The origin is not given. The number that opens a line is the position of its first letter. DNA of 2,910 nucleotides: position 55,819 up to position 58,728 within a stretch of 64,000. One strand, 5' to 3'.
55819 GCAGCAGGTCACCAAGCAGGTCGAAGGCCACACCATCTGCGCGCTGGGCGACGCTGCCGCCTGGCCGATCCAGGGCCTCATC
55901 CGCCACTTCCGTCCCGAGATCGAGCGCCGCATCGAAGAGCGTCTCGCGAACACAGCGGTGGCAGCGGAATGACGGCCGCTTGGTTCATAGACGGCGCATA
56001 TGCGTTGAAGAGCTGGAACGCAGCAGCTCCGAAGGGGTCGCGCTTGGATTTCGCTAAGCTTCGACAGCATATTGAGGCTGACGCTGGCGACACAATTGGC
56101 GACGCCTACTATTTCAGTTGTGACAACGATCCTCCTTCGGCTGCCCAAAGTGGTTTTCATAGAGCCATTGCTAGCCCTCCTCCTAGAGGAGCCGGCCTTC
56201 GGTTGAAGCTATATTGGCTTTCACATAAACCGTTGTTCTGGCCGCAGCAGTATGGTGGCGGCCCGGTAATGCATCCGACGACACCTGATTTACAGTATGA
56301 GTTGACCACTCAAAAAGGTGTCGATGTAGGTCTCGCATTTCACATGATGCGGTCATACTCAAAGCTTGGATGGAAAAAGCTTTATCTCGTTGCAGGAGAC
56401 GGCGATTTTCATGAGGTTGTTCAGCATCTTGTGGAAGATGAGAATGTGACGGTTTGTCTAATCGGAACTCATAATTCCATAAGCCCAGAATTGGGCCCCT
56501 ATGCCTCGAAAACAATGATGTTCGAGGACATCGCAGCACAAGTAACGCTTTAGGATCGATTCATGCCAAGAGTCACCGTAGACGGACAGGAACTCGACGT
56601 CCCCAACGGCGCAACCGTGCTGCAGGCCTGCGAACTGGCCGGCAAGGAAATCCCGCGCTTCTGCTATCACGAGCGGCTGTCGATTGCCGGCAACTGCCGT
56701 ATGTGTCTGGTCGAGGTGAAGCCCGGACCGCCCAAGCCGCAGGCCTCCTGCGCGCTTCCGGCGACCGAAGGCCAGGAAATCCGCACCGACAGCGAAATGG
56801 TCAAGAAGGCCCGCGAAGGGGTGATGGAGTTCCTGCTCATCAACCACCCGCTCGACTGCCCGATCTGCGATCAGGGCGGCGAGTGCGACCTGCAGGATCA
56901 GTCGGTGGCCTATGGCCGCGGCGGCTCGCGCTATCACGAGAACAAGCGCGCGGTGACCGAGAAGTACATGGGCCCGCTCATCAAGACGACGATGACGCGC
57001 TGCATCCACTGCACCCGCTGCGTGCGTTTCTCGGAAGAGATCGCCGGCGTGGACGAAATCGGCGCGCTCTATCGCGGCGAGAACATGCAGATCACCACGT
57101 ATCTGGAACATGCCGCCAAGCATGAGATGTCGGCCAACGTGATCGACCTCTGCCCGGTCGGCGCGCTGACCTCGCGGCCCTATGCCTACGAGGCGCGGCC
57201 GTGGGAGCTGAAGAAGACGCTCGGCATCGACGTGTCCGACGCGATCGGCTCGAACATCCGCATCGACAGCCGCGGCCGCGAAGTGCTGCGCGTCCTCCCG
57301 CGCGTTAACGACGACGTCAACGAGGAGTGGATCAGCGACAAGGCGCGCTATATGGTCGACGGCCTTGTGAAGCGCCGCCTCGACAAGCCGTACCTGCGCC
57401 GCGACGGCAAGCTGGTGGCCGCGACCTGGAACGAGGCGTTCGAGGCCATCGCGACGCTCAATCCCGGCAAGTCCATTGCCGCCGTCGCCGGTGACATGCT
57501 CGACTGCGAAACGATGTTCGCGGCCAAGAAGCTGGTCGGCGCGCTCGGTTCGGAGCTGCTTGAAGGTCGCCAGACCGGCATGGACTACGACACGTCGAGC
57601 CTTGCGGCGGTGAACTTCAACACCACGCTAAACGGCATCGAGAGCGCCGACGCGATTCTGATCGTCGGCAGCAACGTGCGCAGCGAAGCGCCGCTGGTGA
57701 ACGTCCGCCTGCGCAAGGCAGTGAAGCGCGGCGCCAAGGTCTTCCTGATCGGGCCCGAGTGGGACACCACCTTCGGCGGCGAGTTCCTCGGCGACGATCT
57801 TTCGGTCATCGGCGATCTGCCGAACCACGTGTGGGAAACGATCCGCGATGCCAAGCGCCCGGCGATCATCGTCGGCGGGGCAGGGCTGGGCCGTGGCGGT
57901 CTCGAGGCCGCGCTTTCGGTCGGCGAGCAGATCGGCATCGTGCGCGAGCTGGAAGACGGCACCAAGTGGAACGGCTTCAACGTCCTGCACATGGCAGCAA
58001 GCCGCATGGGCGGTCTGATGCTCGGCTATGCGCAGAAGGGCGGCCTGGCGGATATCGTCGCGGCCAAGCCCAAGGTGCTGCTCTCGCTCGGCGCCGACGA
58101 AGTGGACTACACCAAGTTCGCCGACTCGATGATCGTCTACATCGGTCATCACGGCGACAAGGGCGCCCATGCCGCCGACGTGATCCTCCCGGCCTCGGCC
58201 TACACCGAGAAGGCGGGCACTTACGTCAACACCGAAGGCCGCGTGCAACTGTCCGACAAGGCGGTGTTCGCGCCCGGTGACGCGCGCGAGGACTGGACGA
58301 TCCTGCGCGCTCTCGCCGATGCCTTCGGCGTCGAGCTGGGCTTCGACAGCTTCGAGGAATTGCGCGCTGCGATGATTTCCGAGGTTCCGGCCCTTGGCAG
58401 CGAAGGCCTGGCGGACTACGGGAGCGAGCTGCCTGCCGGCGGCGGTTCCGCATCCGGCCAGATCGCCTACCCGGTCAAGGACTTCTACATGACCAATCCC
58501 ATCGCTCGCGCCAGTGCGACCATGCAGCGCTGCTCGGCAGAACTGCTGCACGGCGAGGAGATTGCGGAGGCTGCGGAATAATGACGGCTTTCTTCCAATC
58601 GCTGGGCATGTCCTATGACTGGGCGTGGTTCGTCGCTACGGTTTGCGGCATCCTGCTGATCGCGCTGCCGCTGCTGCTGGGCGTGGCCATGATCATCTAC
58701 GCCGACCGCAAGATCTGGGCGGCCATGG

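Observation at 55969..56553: AT-rich NYN/LabA-type predicted RNase gene translationally spliced between nuoF and nuoG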

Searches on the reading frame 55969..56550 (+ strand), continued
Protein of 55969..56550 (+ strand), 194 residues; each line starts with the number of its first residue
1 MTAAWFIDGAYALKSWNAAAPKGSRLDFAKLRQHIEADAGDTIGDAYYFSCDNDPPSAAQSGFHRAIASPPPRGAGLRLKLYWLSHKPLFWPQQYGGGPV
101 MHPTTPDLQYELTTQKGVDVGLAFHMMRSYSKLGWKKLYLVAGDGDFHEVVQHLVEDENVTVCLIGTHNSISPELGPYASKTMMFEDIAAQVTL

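Call 39: search_solved_structures(query=A1, max_evalue=1, show_alignments=2)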
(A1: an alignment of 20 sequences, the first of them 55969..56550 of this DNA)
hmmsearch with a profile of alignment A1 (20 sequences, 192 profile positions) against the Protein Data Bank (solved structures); distinct sequences matched with E-value up to 1: 5.
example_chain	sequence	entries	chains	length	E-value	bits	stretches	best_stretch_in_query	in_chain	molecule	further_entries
2qip_A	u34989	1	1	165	0.039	16.8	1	132-184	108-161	Protein of unknown function VPA0982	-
3vzb_A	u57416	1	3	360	0.47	13.3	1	123-161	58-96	Sphingosine kinase 1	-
3vzc_A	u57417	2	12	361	0.47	13.3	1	123-161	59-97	Sphingosine kinase 1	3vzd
4v24_A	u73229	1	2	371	0.5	13.2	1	123-161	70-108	SPHINGOSINE KINASE 1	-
4l02_A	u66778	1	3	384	0.51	13.2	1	123-161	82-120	Sphingosine kinase 1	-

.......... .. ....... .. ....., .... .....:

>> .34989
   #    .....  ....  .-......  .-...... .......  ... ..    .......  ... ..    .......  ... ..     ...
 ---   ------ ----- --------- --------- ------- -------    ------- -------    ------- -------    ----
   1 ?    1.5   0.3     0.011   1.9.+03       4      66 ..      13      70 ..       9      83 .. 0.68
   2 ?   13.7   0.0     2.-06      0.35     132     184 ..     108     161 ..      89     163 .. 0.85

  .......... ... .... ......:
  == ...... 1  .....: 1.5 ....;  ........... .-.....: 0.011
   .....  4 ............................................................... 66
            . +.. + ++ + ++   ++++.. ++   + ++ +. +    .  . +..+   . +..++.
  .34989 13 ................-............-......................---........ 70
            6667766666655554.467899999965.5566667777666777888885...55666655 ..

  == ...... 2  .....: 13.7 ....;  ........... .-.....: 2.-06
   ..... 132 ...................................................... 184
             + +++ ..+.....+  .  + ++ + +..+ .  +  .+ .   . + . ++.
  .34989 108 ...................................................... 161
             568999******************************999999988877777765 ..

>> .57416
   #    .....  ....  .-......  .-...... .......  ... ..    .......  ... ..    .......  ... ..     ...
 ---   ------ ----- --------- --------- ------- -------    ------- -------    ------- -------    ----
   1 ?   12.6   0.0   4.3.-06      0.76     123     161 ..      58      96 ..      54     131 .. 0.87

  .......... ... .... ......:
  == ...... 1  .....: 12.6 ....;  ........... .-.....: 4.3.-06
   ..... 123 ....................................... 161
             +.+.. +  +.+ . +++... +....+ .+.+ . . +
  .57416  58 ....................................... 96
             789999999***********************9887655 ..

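Call 46: predict_structure(alignment_id=A1)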
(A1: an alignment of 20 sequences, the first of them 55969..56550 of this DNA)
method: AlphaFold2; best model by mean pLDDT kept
length: 194 residues; sequences in the alignment: 20
mean_pLDDT: 85.1   pTM: 0.71
mean pLDDT of the five models: 85.1, 82.6, 82.5, 77.6, 74.2
residues with pLDDT >= 90: 113; 70-90: 47; 50-70: 24; < 50: 10
segments of 3 or more residues with pLDDT < 50: 69-76
pLDDT, mean of each block of 10 residues (from residue 1): 87 91 89 95 84 54 55 52 87 95 95 81 87 95 86 96 96 94 95 91
secondary structure, 60 per line:
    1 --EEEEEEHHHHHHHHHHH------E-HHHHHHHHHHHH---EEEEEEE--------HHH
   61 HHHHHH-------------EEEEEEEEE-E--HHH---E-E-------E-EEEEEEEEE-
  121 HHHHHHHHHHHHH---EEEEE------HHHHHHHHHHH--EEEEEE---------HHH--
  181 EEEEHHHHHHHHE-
elements in order: E3-8 H9-19 H28-39 E43-49 H58-66 E80-88 E111-119 H121-133 E137-141 H148-158 E161-166 E181-184 H185-192

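Call 50: fold_search(model_id=the predicted structure, library=pdb)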
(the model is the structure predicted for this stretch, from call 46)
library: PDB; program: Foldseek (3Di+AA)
matches with E <= 10: 1079; with E <= 0.001: 4
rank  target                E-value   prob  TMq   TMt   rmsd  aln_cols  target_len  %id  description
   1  2qip                  2.3e-06  1.00  0.54  0.63  10.2       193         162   16  Crystal structure of a protein of unknown function VPA0982 from Vibrio parahaemolyticus RIMD 2210633 (released 2007-07-24)
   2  5yaa_A                2.3e-04  1.00  0.53  0.66  10.8       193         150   12  Crystal structure of Marf1 NYN domain from Mus musculus (released 2018-10-03)
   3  5yaa_D                3.3e-04  1.00  0.54  0.68  11.3       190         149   13  Crystal structure of Marf1 NYN domain from Mus musculus (released 2018-10-03)
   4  5yaa_C                4.0e-04  1.00  0.55  0.69   9.9       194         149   13  Crystal structure of Marf1 NYN domain from Mus musculus (released 2018-10-03)
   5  6fdl_B                1.4e-03  1.00  0.51  0.63   8.2       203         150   12  Crystal structure of the NYN domain of human MARF1 (released 2018-11-07)
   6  6fdl_A                3.7e-03  1.00  0.50  0.62  10.4       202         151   11  Crystal structure of the NYN domain of human MARF1 (released 2018-11-07)
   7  3l8e_B                2.5e-02  0.47  0.24  0.25  11.6       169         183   16  Crystal Structure of apo form of D,D-heptose 1.7-bisphosphate phosphatase from E. Coli (released 2010-02-02)
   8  2gmw_B                4.8e-02  0.38  0.25  0.26  14.6       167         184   16  Crystal Structure of D,D-heptose 1.7-bisphosphate phosphatase from E. Coli. (released 2007-04-10)
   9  2gmw_A                5.1e-02  0.57  0.27  0.28  12.5       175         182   14  Crystal Structure of D,D-heptose 1.7-bisphosphate phosphatase from E. Coli. (released 2007-04-10)
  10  5y59_B                7.0e-02  0.41  0.34  0.35  10.9       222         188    9  Crystal structure of Ku80 and Sir4 (released 2017-12-20)
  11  3l8e_A                7.0e-02  0.25  0.27  0.28  12.7       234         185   14  Crystal Structure of apo form of D,D-heptose 1.7-bisphosphate phosphatase from E. Coli (released 2010-02-02)
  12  3toz_A                1.0e-01  0.21  0.28  0.20  18.7       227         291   10  2.2 Angstrom Crystal Structure of Shikimate 5-dehydrogenase from Listeria monocytogenes in Complex with NAD. (released 2011-09-21)
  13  2ejc                  1.5e-01  0.15  0.23  0.17  14.0       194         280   12  Crystal Structure Of Pantoate--Beta-Alanine Ligase (panC) From Thermotoga maritima (released 2008-03-18)
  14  3l6b                  1.6e-01  0.77  0.25  0.16   3.4        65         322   11  X-ray crystal structure of human serine racemase in complex with malonate a potent inhibitor (released 2010-01-26)
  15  6rxm_D                1.7e-01  0.44  0.42  0.37  13.0       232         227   11  Crystal structure of CobB Ac2 (A76G, I131C, V162G) in complex with H4K16-Acetyl peptide (released 2020-04-15)
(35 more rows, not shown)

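Call 53: list_cluster_members(proteins=[P0121, window:55969-56550:+, L162:5305-5670:+, window:54439-54672:+])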
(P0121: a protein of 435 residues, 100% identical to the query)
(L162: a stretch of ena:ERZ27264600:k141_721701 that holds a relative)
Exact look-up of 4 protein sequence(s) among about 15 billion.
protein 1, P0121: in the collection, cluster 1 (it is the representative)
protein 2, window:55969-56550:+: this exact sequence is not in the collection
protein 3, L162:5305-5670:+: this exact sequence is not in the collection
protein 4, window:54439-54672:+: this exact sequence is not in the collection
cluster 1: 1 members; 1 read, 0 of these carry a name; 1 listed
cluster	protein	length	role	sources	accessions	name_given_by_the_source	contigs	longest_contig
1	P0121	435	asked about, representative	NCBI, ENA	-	-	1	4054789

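Call 63: search_protein_families(library=pfam, proteins=[L174:5512-5685:+, L084:3244-3588:+, L084:3006-3710:+], max_evalue=0.01)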
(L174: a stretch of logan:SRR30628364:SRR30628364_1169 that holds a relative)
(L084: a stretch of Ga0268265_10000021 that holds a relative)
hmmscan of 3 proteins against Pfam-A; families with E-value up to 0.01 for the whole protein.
L174:5512-5685:+ (58 aa): 0 families

L084:3244-3588:+ (115 aa): 0 families

L084:3006-3710:+ (235 aa): 0 families

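Call 71: find_related_loci(query=A1, collection=viral_contigs, flank=5000)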
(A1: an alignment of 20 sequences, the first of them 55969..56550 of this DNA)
Query A1 (194 aa) in viral_contigs; peptide patterns used: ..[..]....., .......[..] (x = any residue, [..] = any of these).
52 stretches matched a pattern; 2 encode a relative of the query (tblastn E <= 1e-3); 2 distinct loci.
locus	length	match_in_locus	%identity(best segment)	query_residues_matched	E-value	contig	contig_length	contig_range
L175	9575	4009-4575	57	1-192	2e-72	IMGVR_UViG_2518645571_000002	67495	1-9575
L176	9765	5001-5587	56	1-193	5e-58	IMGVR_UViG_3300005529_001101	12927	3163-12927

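Call 72: search_dna_similar(query=window:55969-56550:+, collection=plasmids, mode=protein, max_rows=15)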
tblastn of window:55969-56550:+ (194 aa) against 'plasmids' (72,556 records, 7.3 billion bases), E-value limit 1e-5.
No match.

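Call 73: search_dna_similar(query=window:55969-56550:+, collection=phages, mode=protein, max_rows=15)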
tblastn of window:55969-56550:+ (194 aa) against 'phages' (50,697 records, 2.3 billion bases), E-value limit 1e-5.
No match.

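Call 74: search_protein_representatives(alignment_id=A1)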
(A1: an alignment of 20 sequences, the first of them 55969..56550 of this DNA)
Query: 20 sequences, 192 profile positions. Proteins with E-value up to 0.001 (for the whole library): 623; up to 1e-10: 175; up to 1e-30: 34. The best 150 are listed.
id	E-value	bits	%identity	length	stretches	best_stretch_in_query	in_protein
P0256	3.4e-80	284.6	-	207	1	2-191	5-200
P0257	1.1e-68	247.1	-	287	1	2-190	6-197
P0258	2.0e-67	243.0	-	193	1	1-190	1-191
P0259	1.5e-63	230.2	-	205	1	2-190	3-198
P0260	2.4e-57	210.0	-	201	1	1-184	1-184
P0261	1.5e-56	207.4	-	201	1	2-191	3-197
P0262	3.3e-56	206.3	-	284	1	1-183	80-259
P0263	7.5e-56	205.2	-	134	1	1-128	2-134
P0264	2.2e-54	200.4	-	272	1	1-183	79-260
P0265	6.3e-52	192.4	-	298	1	1-187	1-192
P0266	1.0e-51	191.7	-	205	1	4-184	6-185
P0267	1.2e-51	191.4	-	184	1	2-119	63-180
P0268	1.5e-50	187.9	-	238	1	2-183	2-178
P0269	5.4e-50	186.1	-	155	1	2-130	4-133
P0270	1.8e-48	181.1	-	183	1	55-174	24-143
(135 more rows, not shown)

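Call 75: find_encoding_contigs(protein=P0013, flank=5000, max_places=3)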
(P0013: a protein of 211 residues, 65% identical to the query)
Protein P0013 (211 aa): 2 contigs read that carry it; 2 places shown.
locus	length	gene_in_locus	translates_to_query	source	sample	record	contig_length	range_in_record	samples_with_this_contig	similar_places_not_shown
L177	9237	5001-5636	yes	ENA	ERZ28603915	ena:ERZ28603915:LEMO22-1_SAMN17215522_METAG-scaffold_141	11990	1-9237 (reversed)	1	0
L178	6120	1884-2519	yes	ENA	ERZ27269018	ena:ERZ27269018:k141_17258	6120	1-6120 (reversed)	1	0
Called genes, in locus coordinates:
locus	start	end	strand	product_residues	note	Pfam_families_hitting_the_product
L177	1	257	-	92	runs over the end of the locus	PF01527:HTH_Tnp_1, PF13384:HTH_23 (weak), PF13518:HTH_28, PF13551:HTH_29 (weak)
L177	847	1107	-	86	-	-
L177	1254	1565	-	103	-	PF04014:MazE_antitoxin (weak)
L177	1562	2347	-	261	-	PF00149:Metallophos, PF12850:Metallophos_2 (weak)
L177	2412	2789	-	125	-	-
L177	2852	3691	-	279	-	PF09722:Xre_MbcA_ParS_C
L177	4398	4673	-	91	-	-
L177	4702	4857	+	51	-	-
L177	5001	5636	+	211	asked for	PF01936:NYN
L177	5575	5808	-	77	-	-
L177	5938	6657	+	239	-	-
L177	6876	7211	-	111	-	PF01609:DDE_Tnp_1, PF13586:DDE_Tnp_1_2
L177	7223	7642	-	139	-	PF13340:DUF4096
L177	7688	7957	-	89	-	-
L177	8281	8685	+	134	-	-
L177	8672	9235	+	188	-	?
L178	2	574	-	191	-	?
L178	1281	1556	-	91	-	-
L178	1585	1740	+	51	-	-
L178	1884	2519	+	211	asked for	PF01936:NYN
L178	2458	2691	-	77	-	-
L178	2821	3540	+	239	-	-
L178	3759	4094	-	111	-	PF01609:DDE_Tnp_1, PF13586:DDE_Tnp_1_2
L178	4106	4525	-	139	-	PF13340:DUF4096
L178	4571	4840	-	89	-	-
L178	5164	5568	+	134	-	-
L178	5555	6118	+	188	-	?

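Call 76: find_encoding_contigs(protein=P0010, flank=4000, max_places=3)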
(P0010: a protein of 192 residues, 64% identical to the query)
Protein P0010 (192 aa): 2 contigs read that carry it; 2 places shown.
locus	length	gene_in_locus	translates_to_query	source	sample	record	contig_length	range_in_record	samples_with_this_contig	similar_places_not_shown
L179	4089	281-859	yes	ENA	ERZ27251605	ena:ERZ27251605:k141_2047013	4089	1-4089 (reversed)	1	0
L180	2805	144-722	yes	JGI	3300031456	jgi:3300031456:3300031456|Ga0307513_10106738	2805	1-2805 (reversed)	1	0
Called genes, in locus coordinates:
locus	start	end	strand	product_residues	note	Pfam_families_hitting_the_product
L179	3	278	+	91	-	?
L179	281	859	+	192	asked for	PF01936:NYN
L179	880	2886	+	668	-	PF00111:Fer2, PF13510:Fer2_4, PF10588:NADH-G_4Fe-4S_3, PF22117:Fer4_Nqo3, PF22151:Fer4_NDSU1, PF00384:Molybdopterin, PF09326:NADH_dhqG_C (weak)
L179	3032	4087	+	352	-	?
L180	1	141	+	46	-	?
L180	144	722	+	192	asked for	PF01936:NYN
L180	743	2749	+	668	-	PF00111:Fer2, PF13510:Fer2_4, PF10588:NADH-G_4Fe-4S_3, PF22117:Fer4_Nqo3, PF22151:Fer4_NDSU1, PF00384:Molybdopterin, PF09326:NADH_dhqG_C (weak)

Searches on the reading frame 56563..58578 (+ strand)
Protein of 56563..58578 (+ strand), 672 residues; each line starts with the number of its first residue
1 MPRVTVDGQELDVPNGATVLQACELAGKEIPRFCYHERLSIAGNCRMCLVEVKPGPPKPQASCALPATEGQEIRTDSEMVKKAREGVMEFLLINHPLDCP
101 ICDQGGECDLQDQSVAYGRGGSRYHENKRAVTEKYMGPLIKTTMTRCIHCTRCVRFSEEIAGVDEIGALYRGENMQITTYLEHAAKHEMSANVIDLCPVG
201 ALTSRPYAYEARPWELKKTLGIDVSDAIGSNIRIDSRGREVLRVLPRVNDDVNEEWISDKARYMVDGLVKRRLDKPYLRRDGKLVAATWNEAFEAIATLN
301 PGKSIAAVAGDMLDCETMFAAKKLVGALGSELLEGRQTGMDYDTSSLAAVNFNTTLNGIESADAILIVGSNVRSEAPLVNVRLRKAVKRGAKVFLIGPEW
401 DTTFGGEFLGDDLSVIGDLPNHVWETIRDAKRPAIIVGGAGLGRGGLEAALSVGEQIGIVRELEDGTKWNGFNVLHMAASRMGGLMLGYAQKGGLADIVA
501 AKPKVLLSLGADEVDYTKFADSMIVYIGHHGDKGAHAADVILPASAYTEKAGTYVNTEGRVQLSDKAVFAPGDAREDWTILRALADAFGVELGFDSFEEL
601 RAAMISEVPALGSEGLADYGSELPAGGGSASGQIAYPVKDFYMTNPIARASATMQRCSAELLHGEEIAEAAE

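Call 5: search_protein_families(library=pfam, proteins=[window:56563-58578:+], max_evalue=0.01)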
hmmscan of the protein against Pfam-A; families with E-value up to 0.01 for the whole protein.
window:56563-58578:+ (672 aa): 7 families
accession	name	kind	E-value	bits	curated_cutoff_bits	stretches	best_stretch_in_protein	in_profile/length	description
PF00384.28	Molybdopterin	-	8.6e-78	262.3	24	1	272-586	1-352/353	Molybdopterin oxidoreductase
PF22117.2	Fer4_Nqo3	-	9.8e-33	112.6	27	1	137-203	1-67/67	NADH-quinone oxidoreductase subunit 3, ferredoxin-like domain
PF22151.2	Fer4_NDSU1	-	2.8e-26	91.2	23.8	1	216-266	1-51/51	NADH-ubiquinone oxidoreductase NDSU1/NuoG-like, 4Fe-4S domain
PF13510.11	Fer2_4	-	6.3e-17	61.9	22.8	1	4-77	6-81/82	2Fe-2S iron-sulfur cluster binding domain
PF10588.14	NADH-G_4Fe-4S_3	-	4e-16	58.7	27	1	84-121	1-38/40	NADH-ubiquinone oxidoreductase-G iron-sulfur binding region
PF09326.16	NADH_dhqG_C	-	3.4e-11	44.1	25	1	630-657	24-51/51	NADH-ubiquinone oxidoreductase subunit G, C-terminal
PF00111.32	Fer2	-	3e-08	33.9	21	1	5-60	2-53/77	2Fe-2S iron-sulfur cluster binding domain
